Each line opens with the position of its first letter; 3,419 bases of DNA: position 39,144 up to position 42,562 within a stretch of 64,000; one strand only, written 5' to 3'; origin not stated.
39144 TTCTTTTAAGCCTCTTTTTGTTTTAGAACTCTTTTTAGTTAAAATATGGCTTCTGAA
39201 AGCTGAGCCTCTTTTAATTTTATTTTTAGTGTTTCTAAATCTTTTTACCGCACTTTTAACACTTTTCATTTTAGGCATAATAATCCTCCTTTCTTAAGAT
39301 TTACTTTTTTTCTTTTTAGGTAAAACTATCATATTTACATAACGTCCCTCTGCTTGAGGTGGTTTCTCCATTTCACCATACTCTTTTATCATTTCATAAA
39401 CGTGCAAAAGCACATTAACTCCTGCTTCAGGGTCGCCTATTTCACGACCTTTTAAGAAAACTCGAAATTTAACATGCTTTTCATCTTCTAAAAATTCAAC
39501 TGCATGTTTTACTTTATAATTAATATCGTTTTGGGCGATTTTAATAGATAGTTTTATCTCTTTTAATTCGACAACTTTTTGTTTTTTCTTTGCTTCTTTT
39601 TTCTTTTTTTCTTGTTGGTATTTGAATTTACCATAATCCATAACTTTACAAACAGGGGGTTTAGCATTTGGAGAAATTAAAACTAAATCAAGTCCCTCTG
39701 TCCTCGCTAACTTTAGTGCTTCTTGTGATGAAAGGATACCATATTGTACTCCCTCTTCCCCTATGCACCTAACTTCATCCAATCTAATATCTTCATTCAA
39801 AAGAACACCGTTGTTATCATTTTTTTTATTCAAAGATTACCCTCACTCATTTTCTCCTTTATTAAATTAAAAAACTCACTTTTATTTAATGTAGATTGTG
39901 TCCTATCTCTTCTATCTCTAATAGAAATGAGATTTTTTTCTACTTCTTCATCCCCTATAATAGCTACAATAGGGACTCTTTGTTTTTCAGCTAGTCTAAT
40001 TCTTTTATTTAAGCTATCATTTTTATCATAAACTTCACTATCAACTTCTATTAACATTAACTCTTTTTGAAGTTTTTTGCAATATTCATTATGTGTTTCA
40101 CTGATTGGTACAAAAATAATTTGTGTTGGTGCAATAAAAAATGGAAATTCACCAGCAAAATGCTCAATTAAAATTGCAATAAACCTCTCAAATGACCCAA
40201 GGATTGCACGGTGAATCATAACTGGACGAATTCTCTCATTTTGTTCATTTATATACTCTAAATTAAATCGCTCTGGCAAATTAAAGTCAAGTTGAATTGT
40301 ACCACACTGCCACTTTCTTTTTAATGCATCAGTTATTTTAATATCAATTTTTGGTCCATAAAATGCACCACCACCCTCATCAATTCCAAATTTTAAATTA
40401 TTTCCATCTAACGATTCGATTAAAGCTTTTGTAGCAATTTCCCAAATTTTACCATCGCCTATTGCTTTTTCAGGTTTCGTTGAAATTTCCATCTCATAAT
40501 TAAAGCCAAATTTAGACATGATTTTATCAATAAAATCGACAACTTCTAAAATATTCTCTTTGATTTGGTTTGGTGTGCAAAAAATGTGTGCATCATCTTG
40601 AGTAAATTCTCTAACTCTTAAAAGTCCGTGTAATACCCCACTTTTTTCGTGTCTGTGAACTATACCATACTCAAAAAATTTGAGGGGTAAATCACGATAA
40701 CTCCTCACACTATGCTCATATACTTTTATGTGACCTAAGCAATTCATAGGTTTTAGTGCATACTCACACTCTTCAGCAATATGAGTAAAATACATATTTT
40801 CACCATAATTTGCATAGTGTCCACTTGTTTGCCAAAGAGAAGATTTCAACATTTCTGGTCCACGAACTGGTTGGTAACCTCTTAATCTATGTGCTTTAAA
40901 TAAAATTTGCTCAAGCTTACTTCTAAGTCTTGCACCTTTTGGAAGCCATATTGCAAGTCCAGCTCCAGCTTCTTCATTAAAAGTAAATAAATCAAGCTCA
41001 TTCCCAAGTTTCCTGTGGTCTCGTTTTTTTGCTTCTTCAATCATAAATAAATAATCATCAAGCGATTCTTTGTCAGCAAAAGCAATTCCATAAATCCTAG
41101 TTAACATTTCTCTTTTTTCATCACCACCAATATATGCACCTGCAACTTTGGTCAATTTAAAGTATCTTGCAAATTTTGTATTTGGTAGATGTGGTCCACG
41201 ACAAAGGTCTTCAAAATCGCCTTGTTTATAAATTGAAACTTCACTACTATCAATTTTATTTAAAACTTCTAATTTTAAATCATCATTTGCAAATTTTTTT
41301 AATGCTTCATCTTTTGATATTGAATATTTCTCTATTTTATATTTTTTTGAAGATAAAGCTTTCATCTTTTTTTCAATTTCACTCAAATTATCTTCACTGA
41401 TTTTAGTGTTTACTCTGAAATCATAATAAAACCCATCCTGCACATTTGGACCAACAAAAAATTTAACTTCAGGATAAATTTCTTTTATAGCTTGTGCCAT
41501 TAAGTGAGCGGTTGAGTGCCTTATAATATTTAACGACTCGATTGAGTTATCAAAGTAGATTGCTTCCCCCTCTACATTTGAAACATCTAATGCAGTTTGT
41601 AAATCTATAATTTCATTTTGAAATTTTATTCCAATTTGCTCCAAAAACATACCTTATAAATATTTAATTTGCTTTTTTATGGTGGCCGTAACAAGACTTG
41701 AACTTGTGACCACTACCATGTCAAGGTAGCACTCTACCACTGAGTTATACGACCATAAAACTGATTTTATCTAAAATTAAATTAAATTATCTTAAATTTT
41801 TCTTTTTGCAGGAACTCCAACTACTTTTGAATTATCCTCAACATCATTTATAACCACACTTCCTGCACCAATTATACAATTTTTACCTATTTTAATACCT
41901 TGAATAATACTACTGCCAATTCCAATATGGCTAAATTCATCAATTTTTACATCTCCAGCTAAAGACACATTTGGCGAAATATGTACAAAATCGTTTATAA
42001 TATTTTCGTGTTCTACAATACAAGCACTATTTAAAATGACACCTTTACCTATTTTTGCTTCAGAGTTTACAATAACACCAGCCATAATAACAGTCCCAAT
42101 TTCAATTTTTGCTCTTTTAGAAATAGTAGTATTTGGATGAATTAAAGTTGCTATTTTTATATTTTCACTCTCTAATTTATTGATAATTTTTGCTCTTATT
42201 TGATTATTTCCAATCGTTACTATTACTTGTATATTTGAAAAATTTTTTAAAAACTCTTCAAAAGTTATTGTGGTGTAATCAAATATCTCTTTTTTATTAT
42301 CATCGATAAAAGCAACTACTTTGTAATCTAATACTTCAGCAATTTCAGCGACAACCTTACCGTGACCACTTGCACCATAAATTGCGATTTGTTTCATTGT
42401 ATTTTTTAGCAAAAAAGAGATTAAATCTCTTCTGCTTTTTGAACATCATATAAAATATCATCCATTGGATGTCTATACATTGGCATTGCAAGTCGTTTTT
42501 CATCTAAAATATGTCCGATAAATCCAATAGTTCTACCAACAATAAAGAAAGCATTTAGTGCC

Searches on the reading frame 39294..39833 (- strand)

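Call 81: search_protein_families(library=pfam, proteins=[window:39294-39833:-], max_evalue=0.0001)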
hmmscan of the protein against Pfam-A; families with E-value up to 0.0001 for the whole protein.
window:39294-39833:- (179 aa): 2 families
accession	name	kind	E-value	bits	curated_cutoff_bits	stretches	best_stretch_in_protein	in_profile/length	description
PF05198.21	IF3_N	-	6.4e-33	113.2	26.9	1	12-81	1-70/70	Translation initiation factor IF-3, N-terminal domain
PF00707.27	IF3_C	-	6.3e-28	97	34.8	1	88-173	1-86/86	Translation initiation factor IF-3, C-terminal domain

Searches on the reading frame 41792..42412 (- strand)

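Call 84: search_protein_families(library=pfam, proteins=[window:41792-42412:-], max_evalue=0.0001)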
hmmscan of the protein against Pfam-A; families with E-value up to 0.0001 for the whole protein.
window:41792-42412:- (206 aa): 3 families
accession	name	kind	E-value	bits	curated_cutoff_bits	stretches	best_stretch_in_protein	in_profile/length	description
PF17836.7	PglD_N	-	6.8e-19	68.6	23.4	1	8-80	1-78/78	PglD N-terminal domain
PF00132.30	Hexapep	-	1.1e-11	44.3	27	1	154-188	1-35/36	Bacterial transferase hexapeptide (six repeats)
PF25084.1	LbH_EIF2B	-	6.1e-05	23.4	54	0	88-138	15-64/105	EIF2B subunit epsilon LbH domain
